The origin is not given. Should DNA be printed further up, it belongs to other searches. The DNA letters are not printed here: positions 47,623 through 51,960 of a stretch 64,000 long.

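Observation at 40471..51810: Giant RNAP-like protein with a DFDxD catalytic motif plus a second giant protein: crAss-like virion RNA polymerase cassette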

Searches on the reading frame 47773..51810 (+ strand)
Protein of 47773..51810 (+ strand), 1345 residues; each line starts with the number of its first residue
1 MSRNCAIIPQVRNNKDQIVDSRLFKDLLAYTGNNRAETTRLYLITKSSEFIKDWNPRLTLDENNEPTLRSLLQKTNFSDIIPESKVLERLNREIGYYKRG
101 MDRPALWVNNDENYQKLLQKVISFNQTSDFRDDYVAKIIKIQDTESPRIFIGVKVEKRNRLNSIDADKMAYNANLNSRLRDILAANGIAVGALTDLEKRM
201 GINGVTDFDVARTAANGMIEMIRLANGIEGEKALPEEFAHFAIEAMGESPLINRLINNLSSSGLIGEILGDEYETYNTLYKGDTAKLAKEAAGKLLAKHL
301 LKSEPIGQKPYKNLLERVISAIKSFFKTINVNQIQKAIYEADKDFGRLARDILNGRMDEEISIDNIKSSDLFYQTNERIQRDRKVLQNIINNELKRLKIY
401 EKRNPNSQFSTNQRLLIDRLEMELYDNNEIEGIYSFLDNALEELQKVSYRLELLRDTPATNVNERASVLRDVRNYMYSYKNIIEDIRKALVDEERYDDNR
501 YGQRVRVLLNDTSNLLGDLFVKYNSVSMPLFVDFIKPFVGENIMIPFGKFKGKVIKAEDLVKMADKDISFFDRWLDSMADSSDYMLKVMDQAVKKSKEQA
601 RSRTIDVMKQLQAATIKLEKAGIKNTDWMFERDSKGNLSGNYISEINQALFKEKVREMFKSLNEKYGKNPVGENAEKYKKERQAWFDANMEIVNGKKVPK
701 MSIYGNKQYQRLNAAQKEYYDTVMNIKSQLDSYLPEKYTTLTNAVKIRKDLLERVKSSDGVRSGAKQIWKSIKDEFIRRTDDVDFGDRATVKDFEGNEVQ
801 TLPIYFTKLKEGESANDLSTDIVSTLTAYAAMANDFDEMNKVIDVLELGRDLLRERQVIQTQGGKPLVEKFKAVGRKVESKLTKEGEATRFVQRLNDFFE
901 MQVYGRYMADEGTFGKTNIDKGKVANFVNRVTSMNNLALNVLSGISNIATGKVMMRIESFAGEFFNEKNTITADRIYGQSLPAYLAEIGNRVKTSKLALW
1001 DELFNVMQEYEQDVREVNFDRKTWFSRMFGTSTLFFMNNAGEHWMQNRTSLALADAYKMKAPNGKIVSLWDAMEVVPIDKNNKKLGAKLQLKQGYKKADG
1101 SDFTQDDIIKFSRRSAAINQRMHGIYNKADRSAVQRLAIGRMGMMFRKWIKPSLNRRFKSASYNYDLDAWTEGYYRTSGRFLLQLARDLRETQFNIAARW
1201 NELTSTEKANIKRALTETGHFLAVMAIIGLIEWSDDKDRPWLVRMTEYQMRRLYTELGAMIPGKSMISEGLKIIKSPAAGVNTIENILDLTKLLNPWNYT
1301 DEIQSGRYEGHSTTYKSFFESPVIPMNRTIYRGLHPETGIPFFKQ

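Call 6: search_protein_families(library=phrogs, proteins=[window:47773-51810:+], max_evalue=0.01)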
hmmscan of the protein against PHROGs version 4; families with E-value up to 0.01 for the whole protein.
window:47773-51810:+ (1345 aa): 0 families

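Call 7: search_protein_families(library=pfam, proteins=[window:47773-51810:+], max_evalue=0.1)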
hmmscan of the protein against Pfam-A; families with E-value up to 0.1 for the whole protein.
window:47773-51810:+ (1345 aa): 0 families

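Call 20: search_solved_structures(query=window:47773-51810:+, max_evalue=10, show_alignments=1)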
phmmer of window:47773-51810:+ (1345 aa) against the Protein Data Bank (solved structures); distinct sequences matched with E-value up to 10: 1.
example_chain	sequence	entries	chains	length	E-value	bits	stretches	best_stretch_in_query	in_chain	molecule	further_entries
6rd4_3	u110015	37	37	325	0.9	10.4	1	549-607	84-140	Mitochondrial F1F0 ATP synthase associated 32 kDa protein | ASA-3: Polytomella F-ATP synthase associated subunit 3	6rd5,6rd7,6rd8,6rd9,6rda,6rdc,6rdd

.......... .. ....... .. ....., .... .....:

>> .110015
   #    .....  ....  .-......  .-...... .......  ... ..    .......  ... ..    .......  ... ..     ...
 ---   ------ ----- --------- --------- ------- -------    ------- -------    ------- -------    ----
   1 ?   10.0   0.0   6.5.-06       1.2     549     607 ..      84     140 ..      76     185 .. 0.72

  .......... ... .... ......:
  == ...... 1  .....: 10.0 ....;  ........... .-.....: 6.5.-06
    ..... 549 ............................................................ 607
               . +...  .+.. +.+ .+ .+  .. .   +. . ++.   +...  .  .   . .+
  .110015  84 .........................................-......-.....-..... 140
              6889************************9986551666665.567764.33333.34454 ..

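Call 33: search_dna_similar(query=window:47773-51807:+, collection=phages, mode=protein, rows=spread, max_rows=40, max_evalue=0.001)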
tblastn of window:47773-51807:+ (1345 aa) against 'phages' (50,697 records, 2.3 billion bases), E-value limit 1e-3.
Records with a match: 104; places in all: 105; records where one place covers at least 80% of the query: 48.
Best place of each record, by identity: >=99% 2; 60-80% 34; <60% 68.
By first word of the organism name: uncultured 40; Bacteroides 32; Cellulophaga 9; CrAssphage 7; Bacteriophage 4; IAS 2; Caudoviricetes 2; bajarodcaudo 1; Kehishuvirus 1; Dulem 1; and 5 more.
By host as written in the record: - 53; Bacteroides intestinalis DSM 108646 25; Bacteroides cellulosilyticus 4; Homo sapiens 3; Bacteroides intestinalis APC919/174 2; Bacteroides thetaiotaomicron VPI-5484 2; Bacteroides xylanisolvens APCS1/XY 2; Cellulophaga baltica #14 2; and 8 more.
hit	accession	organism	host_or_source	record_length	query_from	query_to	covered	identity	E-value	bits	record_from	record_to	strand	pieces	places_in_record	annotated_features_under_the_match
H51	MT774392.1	uncultured phage cr128_1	human feces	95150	1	1345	100%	100.0%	0e+0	2665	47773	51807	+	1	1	putative RNA-polymerase subunit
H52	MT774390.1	uncultured phage cr85_1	human feces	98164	1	1345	100%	75.8%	0e+0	2082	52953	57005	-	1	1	putative RNA-polymerase subunit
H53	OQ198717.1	Kehishuvirus sp. 'tikkala'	Bacteroides cellulosilyticus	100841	1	1343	100%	72.6%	0e+0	1991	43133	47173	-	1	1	RNA-polymerase subunit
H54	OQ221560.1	Bacteroides phage PhiCrAssBcn25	Bacteroides intestinalis DSM 108646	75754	1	1345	100%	72.5%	0e+0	1994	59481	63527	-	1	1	putative RNA-polymerase subunit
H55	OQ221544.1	Bacteroides phage PhiCrAssBcn9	Bacteroides intestinalis DSM 108646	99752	1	1341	100%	72.4%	0e+0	1985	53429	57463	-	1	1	putative RNA-polymerase subunit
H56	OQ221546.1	Bacteroides phage PhiCrAssBcn11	Bacteroides intestinalis DSM 108646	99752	1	1341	100%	72.4%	0e+0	1985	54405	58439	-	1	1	putative RNA-polymerase subunit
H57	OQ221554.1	Bacteroides phage PhiCrAssBcn19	Bacteroides intestinalis DSM 108646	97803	1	1341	100%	72.4%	0e+0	1984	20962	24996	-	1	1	putative RNA-polymerase subunit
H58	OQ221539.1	Bacteroides phage PhiCrAssBcn4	Bacteroides intestinalis DSM 108646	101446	1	1341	100%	72.4%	0e+0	1983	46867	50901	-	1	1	putative RNA-polymerase subunit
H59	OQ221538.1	Bacteroides phage PhiCrAssBcn3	Bacteroides intestinalis DSM 108646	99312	1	1341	100%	72.4%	0e+0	1983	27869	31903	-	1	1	putative RNA-polymerase subunit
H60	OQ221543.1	Bacteroides phage PhiCrAssBcn8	Bacteroides intestinalis DSM 108646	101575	1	1341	100%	72.4%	0e+0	1983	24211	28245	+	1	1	putative RNA-polymerase subunit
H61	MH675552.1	Bacteroides phage crAss001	Bacteroides intestinalis APC919/174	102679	1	1341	100%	72.2%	0e+0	1981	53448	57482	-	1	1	putative RNA-polymerase subunit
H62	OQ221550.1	Bacteroides phage PhiCrAssBcn15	Bacteroides intestinalis DSM 108646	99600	1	1345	100%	71.9%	0e+0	1997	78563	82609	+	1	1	putative RNA-polymerase subunit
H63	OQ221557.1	Bacteroides phage PhiCrAssBcn22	Bacteroides intestinalis DSM 108646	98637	1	1341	100%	72.0%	0e+0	1977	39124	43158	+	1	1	putative RNA-polymerase subunit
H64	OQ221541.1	Bacteroides phage PhiCrAssBcn6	Bacteroides intestinalis DSM 108646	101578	1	1190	88%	74.1%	0e+0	1791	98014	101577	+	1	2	putative RNA-polymerase subunit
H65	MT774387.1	uncultured phage cr111_1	human feces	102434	20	1337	98%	31.2%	5e-159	537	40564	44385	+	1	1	putative RNA-polymerase subunit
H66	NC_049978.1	IAS virus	Homo sapiens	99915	1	1345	91%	32.1%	4e-143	614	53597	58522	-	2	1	RNA-polymerase subunit | RNA polymerase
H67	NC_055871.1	uncultured phage cr106_1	human feces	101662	3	1199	89%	27.1%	1e-94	343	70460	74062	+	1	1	putative RNA-polymerase subunit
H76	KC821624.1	Cellulophaga phage phi14:2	Cellulophaga baltica #14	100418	932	1324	29%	25.9%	7e-22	109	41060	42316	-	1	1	structural protein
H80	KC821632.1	Cellulophaga phage phi4:1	Cellulophaga baltica #4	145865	919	1312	29%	20.6%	2e-5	55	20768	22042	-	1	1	structural protein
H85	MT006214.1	CrAssphage LMMB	human gut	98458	1101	1334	17%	25.4%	8e-7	60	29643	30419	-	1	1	RNAP catalytic subunit/RNAP subunit fusion protein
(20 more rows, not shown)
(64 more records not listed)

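Call 35: get_annotated_region(hit=H76, flank=14000)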
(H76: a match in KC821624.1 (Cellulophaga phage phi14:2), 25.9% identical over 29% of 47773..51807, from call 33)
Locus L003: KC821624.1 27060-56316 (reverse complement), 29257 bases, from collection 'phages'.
description: Cellulophaga phage phi14:2, complete genome.
organism: Cellulophaga phage phi14:2 (NCBI taxid 1327990)
taxonomy: Viruses; Duplodnaviria; Heunggongvirae; Uroviricota; Caudoviricetes; Crassvirales; Steigviridae; Asinivirinae; Akihdevirus; Akihdevirus balticus
host: Cellulophaga baltica #14; source: seawater; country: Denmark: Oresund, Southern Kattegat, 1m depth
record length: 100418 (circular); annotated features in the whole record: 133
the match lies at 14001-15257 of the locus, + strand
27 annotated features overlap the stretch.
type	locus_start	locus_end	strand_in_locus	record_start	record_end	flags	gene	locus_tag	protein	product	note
CDS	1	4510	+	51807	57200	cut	-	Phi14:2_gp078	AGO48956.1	structural protein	annotation based on experimental MS/MS proteomics analysis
CDS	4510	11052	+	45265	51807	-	-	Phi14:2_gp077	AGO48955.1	structural protein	annotation based on experimental MS/MS proteomics analysis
CDS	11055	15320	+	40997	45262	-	-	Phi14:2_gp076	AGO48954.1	structural protein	annotation based on experimental MS/MS proteomics analysis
CDS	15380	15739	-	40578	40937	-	-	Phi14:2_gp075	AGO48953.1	hypothetical protein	-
CDS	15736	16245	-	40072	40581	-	-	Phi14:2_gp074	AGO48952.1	metallophosphatase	annotation based on sequence similarity to NCBI AFC21710, CDD cl13995, and Pfam PF12850.2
CDS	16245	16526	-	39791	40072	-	-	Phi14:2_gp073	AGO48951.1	hypothetical protein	-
CDS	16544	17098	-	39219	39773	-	-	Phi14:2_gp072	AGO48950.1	hypothetical protein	-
CDS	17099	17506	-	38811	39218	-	-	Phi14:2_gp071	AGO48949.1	hypothetical protein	-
CDS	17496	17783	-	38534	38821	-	-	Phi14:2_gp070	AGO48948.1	hypothetical protein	-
CDS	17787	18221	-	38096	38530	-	-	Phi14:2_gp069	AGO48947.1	hypothetical protein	-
CDS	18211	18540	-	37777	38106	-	-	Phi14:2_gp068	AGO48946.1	hypothetical protein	-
CDS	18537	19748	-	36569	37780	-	-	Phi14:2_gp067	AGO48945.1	DNA helicase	annotation based on sequence similarity to NCBI ZP_08964443, CDD COG1061, and Pfam PF00271.26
CDS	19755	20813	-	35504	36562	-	-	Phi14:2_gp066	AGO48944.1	hypothetical protein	-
CDS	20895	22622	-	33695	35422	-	-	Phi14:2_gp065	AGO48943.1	ribonucleoside-diphosphate reductase subunit alpha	annotation based on sequence similarity to NCBI YP_003283933, CDD PRK09102, and Pfam PF02867.10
CDS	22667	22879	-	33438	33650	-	-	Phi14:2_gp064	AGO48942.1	hypothetical protein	-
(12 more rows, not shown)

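Call 36: get_annotated_region(hit=H85, flank=14000)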
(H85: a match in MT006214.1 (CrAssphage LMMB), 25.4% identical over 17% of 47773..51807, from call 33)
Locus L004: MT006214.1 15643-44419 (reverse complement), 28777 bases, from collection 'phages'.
description: CrAssphage LMMB, complete genome.
organism: CrAssphage LMMB (NCBI taxid 2718472)
taxonomy: Viruses; Duplodnaviria; Heunggongvirae; Uroviricota; Caudoviricetes; Crassvirales; Intestiviridae; Crudevirinae; Carjivirus
host: -; source: human gut; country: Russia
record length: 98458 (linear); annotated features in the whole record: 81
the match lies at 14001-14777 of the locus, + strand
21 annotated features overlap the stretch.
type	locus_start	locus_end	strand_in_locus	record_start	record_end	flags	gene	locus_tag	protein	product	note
CDS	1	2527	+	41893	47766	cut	-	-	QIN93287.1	RNAP associated protein/zincin protease fusion protein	-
CDS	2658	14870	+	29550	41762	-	-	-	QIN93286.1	RNAP catalytic subunit/RNAP subunit fusion protein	-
CDS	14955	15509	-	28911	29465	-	-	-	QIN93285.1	plasmid replication initiation protein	Plasmid replication initiation protein RepL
CDS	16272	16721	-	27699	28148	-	-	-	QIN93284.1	hypothetical protein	protein of N4_gp49/Sf6_gp66 (pfam13876) family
CDS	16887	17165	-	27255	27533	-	-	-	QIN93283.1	hypothetical protein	-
CDS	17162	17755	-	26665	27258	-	-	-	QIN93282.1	hypothetical protein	-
CDS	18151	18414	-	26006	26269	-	-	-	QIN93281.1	putative DUF1653 family protein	-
CDS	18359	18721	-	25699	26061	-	-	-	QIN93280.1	dUTPase/endonuclease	Dut dUTPase (with intron insertion)/endonuclease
CDS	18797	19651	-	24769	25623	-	-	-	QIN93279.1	HNH endonuclease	Intron-encoded HNH endonuclease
CDS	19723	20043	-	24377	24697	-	-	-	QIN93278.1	endonuclease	-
CDS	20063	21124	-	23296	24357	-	-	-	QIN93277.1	dUTP diphosphatase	-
CDS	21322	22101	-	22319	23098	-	-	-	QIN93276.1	gAM-like host nuclease inhibitor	siphovirus Gp157 family protein, GAM-like host nuclease inhibitor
CDS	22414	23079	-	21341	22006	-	-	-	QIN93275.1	hypothetical protein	-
CDS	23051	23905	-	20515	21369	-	-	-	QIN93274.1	flavin-dependent thymidylate synthase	-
CDS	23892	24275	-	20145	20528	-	-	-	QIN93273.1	C4-type zinc finger protein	-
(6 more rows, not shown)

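Call 91: get_annotated_region(hit=H80, flank=12000)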
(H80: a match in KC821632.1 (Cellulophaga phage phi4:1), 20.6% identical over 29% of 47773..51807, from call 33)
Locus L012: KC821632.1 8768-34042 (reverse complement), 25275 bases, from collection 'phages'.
description: Cellulophaga phage phi4:1, complete genome.
organism: Cellulophaga phage phi4:1 (NCBI taxid 1328029)
taxonomy: Viruses; Duplodnaviria; Heunggongvirae; Uroviricota; Caudoviricetes; Lightbulbvirus; Lightbulbvirus Cba41
host: Cellulophaga baltica #4; source: seawater; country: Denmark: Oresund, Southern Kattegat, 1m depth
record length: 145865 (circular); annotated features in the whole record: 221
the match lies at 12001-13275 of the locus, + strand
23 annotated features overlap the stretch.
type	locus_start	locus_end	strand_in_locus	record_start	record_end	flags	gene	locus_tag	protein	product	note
CDS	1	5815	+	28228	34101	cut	-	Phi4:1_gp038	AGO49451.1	structural protein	annotation based on experimental MS/MS proteomics analysis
CDS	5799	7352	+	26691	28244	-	-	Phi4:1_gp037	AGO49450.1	structural protein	annotation based on experimental MS/MS proteomics analysis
CDS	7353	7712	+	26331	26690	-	-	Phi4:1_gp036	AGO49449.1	hypothetical protein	-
CDS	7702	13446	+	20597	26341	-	-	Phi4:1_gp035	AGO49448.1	structural protein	annotation based on experimental MS/MS proteomics analysis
CDS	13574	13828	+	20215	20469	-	-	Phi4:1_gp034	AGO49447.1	hypothetical protein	-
CDS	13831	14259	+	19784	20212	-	-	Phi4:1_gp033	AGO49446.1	hypothetical protein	-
CDS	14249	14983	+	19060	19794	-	-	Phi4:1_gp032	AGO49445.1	tRNA nucleotidyltransferase/poly(A) polymerase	annotation based on sequence similarity to NCBI ZP_09549131, CDD COG0617, and Pfam PF01743.15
CDS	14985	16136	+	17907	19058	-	-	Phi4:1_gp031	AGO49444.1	poly (ADP-ribose) polymerase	annotation based on sequence similarity to NCBI ZP_01688282, CDD cd01437, and Pfam PF00644.15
CDS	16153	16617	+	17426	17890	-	-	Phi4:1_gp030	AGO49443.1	hypothetical protein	-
CDS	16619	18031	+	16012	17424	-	-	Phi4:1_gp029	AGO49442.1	DNA ligase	annotation based on sequence similarity to NCBI AFA44759, CDD PHA02587, and Pfam PF01068.16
CDS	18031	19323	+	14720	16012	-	-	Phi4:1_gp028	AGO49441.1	DNA methylase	annotation based on sequence similarity to NCBI ZP_07038834, CDD COG0270, and Pfam PF00145.12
CDS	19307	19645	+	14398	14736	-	-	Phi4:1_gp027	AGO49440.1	hypothetical protein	-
CDS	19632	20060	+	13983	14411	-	-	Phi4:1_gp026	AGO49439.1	hypothetical protein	-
CDS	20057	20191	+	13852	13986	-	-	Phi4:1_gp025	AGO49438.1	hypothetical protein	-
CDS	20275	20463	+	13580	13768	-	-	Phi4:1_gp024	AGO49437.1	structural protein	annotation based on experimental MS/MS proteomics analysis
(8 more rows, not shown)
